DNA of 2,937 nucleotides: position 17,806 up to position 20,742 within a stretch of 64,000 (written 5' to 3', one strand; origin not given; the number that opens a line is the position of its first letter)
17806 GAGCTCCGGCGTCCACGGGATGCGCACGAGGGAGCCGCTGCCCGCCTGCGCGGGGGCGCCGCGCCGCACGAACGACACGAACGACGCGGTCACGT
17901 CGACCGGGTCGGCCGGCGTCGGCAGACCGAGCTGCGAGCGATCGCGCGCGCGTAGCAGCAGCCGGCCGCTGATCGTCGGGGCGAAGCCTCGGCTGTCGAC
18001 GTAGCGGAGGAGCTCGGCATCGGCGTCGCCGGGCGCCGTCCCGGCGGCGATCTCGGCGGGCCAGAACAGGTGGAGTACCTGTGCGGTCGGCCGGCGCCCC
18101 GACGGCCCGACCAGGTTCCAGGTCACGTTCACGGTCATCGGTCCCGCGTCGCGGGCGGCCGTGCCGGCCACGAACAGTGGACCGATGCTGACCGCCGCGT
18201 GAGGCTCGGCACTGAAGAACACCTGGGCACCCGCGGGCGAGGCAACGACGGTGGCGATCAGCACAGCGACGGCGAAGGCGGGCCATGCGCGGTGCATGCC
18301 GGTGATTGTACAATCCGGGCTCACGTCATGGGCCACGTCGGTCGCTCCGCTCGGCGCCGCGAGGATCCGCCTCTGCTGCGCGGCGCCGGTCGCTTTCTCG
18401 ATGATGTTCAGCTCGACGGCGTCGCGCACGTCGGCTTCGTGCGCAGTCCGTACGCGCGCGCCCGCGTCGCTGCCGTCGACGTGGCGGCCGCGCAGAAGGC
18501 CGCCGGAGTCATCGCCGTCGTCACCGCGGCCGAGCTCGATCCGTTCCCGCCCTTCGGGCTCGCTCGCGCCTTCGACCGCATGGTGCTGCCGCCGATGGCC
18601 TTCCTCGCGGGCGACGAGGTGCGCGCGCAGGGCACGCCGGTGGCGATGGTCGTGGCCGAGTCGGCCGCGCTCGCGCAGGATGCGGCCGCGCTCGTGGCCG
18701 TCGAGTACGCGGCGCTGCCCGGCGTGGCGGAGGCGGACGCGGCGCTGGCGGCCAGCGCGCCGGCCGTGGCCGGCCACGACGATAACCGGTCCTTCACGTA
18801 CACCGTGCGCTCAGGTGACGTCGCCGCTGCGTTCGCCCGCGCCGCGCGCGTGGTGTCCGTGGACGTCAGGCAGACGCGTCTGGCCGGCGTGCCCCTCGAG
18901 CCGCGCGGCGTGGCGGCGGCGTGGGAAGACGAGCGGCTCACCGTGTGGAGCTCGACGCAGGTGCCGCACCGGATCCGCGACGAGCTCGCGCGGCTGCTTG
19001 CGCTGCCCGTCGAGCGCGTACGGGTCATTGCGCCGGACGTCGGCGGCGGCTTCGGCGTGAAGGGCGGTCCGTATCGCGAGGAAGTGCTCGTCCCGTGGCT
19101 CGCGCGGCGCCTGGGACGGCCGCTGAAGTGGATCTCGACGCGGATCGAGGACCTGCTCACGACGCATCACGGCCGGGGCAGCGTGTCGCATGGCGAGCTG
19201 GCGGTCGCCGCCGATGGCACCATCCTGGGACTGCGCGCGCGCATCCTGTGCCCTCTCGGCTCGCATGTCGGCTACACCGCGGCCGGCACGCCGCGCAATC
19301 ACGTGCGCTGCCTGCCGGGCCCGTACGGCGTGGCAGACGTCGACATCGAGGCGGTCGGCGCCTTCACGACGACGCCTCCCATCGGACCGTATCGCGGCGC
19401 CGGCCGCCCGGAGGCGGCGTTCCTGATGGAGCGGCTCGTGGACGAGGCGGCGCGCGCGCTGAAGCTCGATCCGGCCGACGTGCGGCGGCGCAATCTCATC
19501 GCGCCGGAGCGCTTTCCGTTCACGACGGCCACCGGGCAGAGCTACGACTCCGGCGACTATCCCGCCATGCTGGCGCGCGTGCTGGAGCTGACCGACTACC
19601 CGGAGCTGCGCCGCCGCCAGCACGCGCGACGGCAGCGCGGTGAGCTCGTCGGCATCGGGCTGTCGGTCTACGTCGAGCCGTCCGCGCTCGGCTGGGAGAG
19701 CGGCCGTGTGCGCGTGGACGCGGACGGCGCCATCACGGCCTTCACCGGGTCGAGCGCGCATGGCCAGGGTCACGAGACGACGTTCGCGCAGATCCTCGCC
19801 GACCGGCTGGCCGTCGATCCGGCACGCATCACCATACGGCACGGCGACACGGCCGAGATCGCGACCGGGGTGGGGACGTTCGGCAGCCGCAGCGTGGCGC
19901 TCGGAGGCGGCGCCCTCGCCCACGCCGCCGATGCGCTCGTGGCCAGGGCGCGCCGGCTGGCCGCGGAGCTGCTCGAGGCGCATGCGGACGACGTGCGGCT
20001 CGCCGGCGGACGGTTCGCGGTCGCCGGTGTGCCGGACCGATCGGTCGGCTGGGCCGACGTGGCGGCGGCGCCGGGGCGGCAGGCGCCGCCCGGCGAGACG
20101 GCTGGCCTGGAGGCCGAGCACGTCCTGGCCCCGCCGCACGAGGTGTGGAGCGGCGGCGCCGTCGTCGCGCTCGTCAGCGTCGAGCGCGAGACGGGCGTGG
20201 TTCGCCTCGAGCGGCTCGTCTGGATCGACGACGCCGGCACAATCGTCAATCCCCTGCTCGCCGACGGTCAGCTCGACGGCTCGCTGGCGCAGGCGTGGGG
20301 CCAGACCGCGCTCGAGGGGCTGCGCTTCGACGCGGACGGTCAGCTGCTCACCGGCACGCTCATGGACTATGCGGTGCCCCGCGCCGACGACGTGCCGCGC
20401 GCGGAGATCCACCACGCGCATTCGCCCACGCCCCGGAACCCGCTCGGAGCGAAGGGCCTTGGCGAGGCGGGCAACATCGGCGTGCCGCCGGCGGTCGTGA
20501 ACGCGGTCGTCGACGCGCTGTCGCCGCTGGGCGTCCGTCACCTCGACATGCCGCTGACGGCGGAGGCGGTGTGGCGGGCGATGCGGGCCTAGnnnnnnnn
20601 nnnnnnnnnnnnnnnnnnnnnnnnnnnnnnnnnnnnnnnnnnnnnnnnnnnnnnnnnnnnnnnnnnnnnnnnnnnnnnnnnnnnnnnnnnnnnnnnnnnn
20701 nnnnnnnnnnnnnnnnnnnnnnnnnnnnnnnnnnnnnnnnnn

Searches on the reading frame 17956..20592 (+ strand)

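Call 67: search_protein_families(library=pfam, proteins=[window:17956-20592:+], max_evalue=0.00001)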
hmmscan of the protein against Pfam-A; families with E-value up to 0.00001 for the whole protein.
window:17956-20592:+ (878 aa): 3 families
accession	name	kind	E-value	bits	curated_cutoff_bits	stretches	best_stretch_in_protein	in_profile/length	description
PF20256.3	MoCoBD_2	-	1.5e-72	245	27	1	542-814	2-283/283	Molybdopterin cofactor-binding domain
PF02738.23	MoCoBD_1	-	3.3e-72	242.9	27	1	279-514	8-244/244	Molybdopterin cofactor-binding domain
PF01315.27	Ald_Xan_dh_C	-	1.5e-22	80.4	31.3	1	143-255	2-110/110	Aldehyde oxidase and xanthine dehydrogenase, a/b hammerhead domain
